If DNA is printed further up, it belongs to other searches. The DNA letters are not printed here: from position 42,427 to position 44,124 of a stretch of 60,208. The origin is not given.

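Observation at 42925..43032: In-frame heptanucleotide tandem-repeat tract embedded in a radical-SAM/PDZ/DUF512 gene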

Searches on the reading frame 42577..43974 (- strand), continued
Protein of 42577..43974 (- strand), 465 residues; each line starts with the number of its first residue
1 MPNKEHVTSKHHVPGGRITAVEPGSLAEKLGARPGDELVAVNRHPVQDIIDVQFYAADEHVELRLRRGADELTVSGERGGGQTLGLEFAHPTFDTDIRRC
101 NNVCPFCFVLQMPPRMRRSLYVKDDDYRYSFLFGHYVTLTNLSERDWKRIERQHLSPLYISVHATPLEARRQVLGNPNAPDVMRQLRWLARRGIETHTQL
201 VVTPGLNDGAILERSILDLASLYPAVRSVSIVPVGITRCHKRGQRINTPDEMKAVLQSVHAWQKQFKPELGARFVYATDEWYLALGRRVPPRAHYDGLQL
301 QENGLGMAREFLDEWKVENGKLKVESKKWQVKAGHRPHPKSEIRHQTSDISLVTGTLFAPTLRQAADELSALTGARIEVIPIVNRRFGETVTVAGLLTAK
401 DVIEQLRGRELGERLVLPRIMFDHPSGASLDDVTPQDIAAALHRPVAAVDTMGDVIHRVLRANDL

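Call 30: find_encoding_contigs(protein=P0002, flank=3000, max_places=2)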
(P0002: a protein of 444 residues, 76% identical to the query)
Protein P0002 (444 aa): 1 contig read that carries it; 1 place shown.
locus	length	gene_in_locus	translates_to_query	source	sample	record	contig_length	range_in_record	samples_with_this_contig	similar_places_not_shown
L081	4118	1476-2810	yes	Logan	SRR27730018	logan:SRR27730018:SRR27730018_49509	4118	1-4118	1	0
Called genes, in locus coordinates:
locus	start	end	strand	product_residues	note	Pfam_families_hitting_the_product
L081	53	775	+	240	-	PF02224:Cytidylate_kin, PF13189:Cytidylate_kin2, PF13238:AAA_18 (faint), PF01202:SKI (faint), PF13207:AAA_17 (faint)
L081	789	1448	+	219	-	PF01553:Acyltransferase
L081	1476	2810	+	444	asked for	PF17820:PDZ_6, PF19238:Radical_SAM_2, PF04459:DUF512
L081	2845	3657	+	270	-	PF02625:XdhC_CoxI, PF13478:XdhC_C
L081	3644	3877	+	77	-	-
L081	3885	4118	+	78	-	?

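Call 31: find_encoding_contigs(protein=P0001, flank=10000, max_places=4)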
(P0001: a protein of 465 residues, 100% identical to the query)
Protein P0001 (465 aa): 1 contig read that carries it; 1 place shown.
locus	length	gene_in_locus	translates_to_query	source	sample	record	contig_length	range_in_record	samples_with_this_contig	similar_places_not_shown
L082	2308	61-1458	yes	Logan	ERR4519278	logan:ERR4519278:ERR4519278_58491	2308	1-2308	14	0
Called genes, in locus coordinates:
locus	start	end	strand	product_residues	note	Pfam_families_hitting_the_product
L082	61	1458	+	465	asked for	PF17820:PDZ_6, PF19238:Radical_SAM_2, PF04055:Radical_SAM (faint), PF04459:DUF512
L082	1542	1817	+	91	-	-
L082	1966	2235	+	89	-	-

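Call 33: search_solved_structures(query=window:42577-43974:-, max_evalue=0.01, show_alignments=1)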
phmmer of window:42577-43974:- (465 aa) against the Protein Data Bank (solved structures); distinct sequences matched with E-value up to 0.01: 8.
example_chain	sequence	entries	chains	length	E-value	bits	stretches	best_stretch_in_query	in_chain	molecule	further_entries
9cg1_A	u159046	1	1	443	6.3e-77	262.4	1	18-457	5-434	Radical SAM protein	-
9cg2_A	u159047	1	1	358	6.5e-13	51.4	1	99-258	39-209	Elp3/MiaA/NifB-like radical SAM core domain-containing protein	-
7cqc_A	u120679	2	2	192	0.0045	19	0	21-82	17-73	Putative zinc metalloprotease aq_1964,PA14 from Podoplanin,Putative zinc metalloprotease a | Putative zinc metalloprotease aq_1964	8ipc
6akq_A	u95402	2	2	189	0.0049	18.8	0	21-82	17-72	PDZ tandem fragment of A. aeolicus site-2 protease homolog with the PA tag insertion | PDZ tandem fragment with PA tag insertion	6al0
6icf_A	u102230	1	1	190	0.005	18.8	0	21-82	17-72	Putative zinc metalloprotease aq_1964,Putative zinc metalloprotease aq_1964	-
2pzd_A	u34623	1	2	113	0.0054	18.7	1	18-75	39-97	Serine protease HTRA2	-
1uez_A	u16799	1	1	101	0.0054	18.7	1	11-47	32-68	KIAA1526 Protein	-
3wkl_A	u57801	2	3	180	0.0061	18.5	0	21-83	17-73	Putative Zinc Metalloprotease AQ_1964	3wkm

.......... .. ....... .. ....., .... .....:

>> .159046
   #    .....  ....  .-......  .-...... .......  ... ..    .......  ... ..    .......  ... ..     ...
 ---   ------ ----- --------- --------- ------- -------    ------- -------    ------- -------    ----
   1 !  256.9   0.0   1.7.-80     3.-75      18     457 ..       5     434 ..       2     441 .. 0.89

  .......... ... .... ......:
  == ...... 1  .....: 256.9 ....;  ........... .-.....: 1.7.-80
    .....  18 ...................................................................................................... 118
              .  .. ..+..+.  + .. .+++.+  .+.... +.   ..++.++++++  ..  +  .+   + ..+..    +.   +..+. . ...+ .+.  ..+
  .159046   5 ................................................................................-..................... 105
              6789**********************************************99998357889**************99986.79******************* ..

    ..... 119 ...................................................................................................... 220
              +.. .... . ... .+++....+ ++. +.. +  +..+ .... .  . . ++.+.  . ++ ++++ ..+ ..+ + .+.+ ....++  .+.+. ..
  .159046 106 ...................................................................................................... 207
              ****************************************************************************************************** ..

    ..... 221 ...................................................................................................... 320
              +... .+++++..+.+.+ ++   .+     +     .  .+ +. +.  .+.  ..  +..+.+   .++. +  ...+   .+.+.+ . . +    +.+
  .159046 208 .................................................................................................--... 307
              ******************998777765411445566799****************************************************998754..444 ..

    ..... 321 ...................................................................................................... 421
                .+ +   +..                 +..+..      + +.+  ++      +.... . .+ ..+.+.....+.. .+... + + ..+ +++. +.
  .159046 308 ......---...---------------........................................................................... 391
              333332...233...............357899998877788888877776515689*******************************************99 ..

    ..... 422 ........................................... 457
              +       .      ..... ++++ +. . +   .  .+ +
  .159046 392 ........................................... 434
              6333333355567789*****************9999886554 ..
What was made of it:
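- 42577..43974 (-): Host gene: 465-aa PDZ_6 + Radical_SAM_2 + DUF512 protein (cobalamin-binding radical-SAM family, TIGR03279-like). Solved homologue 9cg1_A at E=6e-77 (call 33).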

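Call 44: predict_structure(alignment_id=A1)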
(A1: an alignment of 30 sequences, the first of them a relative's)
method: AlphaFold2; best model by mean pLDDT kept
length: 465 residues; sequences in the alignment: 30
mean_pLDDT: 76.8   pTM: 0.74
mean pLDDT of the five models: 76.8, 75.8, 73.3, 73.0, 72.2
residues with pLDDT >= 90: 126; 70-90: 197; 50-70: 92; < 50: 50
segments of 3 or more residues with pLDDT < 50: 1-11, 94-97, 122-134, 299-302, 335-344, 463-465
pLDDT, mean of each block of 10 residues (from residue 1): 35 74 94 93 81 82 94 93 79 49 57 62 44 53 79 79 89 84 94 89 88 97 93 72 78 94 94 85 82 65 56 75 72 49 59 84 84 87 77 66 91 82 63 87 88 74 51
secondary structure, 60 per line:
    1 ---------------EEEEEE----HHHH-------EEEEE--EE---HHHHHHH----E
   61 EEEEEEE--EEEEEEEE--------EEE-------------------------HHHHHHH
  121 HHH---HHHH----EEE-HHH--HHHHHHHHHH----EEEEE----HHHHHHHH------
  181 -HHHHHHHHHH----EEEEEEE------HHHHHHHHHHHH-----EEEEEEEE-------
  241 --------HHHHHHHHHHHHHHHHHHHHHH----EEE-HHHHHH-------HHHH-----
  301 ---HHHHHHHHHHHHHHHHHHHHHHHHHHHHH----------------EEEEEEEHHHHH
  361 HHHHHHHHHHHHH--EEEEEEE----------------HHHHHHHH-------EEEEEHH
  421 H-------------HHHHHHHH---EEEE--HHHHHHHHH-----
elements in order: E16-21 H26-29 E37-41 H49-55 E60-67 E70-77 E86-88 H114-123 H127-130 E135-137 H144-153 E158-162 H167-174 H182-191 E196-202 H209-220 E226-233 H249-270 E275-277 H279-284 H292-295 H304-332 E349-355 H356-373 E376-382 H399-406 E414-418 H435-442 E446-449 H452-460
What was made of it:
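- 42977..43032 (-): Block A: eight TGGAAAG-type units. The first unit is the conserved Trp315 codon, Lys316 and one more base. Predicted to extend helix 304-332. AlphaFold model: helix 304-332 (call 44).
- The AlphaFold model gives helix 304-332, low-confidence coil 333-348 and strand 349-355 (call 44). Block A is predicted helical, with block-mean pLDDT of about 72-75 over residues 311-330 (call 44).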

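Call 52: find_encoding_contigs(protein=P0004, flank=4000, max_places=1)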
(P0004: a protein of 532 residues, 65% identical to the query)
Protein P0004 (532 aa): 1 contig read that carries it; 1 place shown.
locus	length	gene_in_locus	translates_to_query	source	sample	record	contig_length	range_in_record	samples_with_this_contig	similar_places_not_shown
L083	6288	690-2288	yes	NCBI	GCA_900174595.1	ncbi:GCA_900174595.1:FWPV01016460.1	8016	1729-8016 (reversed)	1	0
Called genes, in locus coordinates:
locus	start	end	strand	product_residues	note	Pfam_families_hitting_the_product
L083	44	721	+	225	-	PF01553:Acyltransferase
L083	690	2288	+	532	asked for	PF17820:PDZ_6, PF19238:Radical_SAM_2, PF04055:Radical_SAM (faint), PF04459:DUF512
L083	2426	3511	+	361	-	PF02463:SMC_N (faint), PF13175:AAA_15, PF13476:AAA_23, PF13304:AAA_21, PF13175:AAA_15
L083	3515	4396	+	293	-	-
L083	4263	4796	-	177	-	-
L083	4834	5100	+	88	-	-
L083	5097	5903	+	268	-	PF02625:XdhC_CoxI, PF13478:XdhC_C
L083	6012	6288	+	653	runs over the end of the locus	PF13428:TPR_14 (faint), PF13429:TPR_15 (faint), PF20225:DUF6584 (faint), PF25058:ARM_TT21 (faint), PF25060:ARM_TT21_2nd (faint), PF14559:TPR_19 (weak), PF13432:TPR_16 (weak), PF14559:TPR_19, +11 more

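Call 53: find_encoding_contigs(protein=P0005, flank=2000, max_places=1)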
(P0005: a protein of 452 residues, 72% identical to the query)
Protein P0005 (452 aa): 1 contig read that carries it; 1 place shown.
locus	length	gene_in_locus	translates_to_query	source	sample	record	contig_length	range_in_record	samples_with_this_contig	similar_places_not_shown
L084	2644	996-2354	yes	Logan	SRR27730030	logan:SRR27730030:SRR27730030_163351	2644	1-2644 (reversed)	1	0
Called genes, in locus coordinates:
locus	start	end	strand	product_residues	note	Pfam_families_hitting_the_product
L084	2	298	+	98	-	?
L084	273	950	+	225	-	PF01553:Acyltransferase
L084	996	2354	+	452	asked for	PF17820:PDZ_6, PF19238:Radical_SAM_2, PF04055:Radical_SAM (faint), PF04459:DUF512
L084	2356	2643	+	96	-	?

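Call 54: find_encoding_contigs(protein=P0006, flank=4000, max_places=1)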
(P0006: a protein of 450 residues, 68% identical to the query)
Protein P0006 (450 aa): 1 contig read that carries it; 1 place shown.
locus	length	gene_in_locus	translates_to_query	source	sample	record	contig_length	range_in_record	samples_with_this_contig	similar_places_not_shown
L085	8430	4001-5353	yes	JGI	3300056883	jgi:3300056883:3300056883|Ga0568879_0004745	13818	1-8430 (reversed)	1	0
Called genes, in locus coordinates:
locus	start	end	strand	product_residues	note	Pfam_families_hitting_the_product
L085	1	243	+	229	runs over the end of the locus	PF01810:LysE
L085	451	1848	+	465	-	PF05496:RuvB_N, PF00158:Sigma54_activat (faint), PF13245:AAA_19 (faint), PF00004:AAA, PF07728:AAA_5 (faint), PF16193:AAA_assoc_2, PF12002:MgsA_C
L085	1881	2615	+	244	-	PF02224:Cytidylate_kin, PF13189:Cytidylate_kin2, PF01202:SKI (faint)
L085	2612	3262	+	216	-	PF01553:Acyltransferase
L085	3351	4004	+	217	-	PF01553:Acyltransferase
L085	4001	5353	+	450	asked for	PF17820:PDZ_6, PF19238:Radical_SAM_2, PF04055:Radical_SAM (faint), PF04459:DUF512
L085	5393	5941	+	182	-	PF00258:Flavodoxin_1, PF03358:FMN_red (faint), PF12724:Flavodoxin_5 (weak)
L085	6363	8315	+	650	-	PF13230:GATase_4 (weak), PF13522:GATase_6, PF13537:GATase_7, PF01380:SIS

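Call 55: find_encoding_contigs(protein=P0007, flank=4000, max_places=1)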
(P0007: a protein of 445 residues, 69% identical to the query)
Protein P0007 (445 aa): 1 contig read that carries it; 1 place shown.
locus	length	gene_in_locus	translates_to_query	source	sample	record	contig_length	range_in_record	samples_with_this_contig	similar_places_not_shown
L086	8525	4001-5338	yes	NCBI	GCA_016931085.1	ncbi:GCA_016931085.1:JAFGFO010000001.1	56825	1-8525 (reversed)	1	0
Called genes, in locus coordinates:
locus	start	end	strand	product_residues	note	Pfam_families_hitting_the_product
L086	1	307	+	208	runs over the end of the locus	PF01810:LysE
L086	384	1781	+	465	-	PF05496:RuvB_N, PF13245:AAA_19 (faint), PF00004:AAA, PF07728:AAA_5 (faint), PF16193:AAA_assoc_2, PF12002:MgsA_C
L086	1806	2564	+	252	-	PF02224:Cytidylate_kin, PF13189:Cytidylate_kin2, PF01202:SKI (faint)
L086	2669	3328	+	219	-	PF01553:Acyltransferase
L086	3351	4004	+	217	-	PF01553:Acyltransferase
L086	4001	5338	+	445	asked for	PF00595:PDZ (faint), PF17820:PDZ_6, PF19238:Radical_SAM_2, PF04459:DUF512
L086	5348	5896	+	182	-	PF00258:Flavodoxin_1 (weak), PF03358:FMN_red (faint)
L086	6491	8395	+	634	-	PF13230:GATase_4 (weak), PF13522:GATase_6, PF13537:GATase_7, PF01380:SIS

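Call 60: list_cluster_members(proteins=[P0089, P0100, P0111, P0110, P0097, P0024, P0076, P0091, P0096, P0008])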
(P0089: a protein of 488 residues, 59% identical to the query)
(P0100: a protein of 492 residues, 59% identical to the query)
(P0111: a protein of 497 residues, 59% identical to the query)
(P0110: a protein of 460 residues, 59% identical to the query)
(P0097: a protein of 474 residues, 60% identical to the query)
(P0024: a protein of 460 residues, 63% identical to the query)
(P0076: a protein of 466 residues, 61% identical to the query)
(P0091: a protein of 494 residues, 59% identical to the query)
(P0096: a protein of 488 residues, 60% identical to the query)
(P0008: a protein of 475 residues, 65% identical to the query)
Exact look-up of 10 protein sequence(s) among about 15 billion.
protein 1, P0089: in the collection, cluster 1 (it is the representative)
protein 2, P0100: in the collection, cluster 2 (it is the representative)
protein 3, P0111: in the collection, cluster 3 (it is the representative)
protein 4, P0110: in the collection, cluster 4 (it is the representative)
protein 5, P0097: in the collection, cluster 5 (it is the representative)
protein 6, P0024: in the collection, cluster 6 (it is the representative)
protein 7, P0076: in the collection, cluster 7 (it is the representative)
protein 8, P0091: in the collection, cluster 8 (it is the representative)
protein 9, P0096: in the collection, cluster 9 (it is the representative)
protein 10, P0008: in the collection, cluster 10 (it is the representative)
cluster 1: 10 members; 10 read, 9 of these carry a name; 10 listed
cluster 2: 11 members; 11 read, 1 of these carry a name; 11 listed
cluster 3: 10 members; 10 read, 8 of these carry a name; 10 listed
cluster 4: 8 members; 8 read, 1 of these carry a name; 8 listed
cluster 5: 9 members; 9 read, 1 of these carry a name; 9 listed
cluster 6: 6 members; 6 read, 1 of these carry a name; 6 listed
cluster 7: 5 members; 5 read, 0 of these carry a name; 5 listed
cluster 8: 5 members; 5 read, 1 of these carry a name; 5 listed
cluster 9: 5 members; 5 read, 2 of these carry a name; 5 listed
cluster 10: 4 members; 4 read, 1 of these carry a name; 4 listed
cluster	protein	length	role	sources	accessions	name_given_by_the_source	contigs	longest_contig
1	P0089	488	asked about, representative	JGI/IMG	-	putative radical SAM enzyme (TIGR03279 family)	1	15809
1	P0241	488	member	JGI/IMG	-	putative radical SAM enzyme (TIGR03279 family)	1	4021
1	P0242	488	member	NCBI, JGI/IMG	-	putative radical SAM enzyme (TIGR03279 family)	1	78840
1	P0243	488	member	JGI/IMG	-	putative radical SAM enzyme (TIGR03279 family)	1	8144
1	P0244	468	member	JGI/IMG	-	putative radical SAM enzyme (TIGR03279 family)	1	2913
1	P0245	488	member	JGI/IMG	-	putative radical SAM enzyme (TIGR03279 family)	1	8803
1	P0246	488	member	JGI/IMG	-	putative radical SAM enzyme (TIGR03279 family)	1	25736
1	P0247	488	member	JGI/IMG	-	putative radical SAM enzyme (TIGR03279 family)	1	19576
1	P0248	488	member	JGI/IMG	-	putative radical SAM enzyme (TIGR03279 family)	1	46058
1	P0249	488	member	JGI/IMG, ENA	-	-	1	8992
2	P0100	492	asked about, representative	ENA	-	-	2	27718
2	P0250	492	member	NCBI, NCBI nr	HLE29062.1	MAG TPA: DUF512 domain-containing protein [Anaerolineales bacterium] | DUF512 domain-containing protein [Anaerolineales bacterium]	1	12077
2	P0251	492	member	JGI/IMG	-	-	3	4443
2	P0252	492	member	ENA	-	-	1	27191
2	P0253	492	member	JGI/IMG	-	-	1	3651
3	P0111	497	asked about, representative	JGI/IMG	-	putative radical SAM enzyme (TIGR03279 family)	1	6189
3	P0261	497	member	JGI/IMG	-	putative radical SAM enzyme (TIGR03279 family)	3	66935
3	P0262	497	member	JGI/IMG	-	putative radical SAM enzyme (TIGR03279 family)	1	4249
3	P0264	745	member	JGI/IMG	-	putative radical SAM enzyme (TIGR03279 family)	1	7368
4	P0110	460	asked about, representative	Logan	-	-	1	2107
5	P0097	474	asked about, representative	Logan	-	-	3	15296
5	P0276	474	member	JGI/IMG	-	putative radical SAM enzyme (TIGR03279 family)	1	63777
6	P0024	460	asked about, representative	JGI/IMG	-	putative radical SAM enzyme (TIGR03279 family)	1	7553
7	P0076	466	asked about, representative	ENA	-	-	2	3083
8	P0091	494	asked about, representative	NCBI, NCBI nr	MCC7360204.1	MAG: DUF512 domain-containing protein [Anaerolineales bacterium] | DUF512 domain-containing protein [Anaerolineales bacterium]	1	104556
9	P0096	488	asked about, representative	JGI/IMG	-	putative radical SAM enzyme (TIGR03279 family)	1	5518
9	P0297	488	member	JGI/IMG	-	putative radical SAM enzyme (TIGR03279 family)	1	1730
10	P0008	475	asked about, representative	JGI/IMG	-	putative radical SAM enzyme (TIGR03279 family)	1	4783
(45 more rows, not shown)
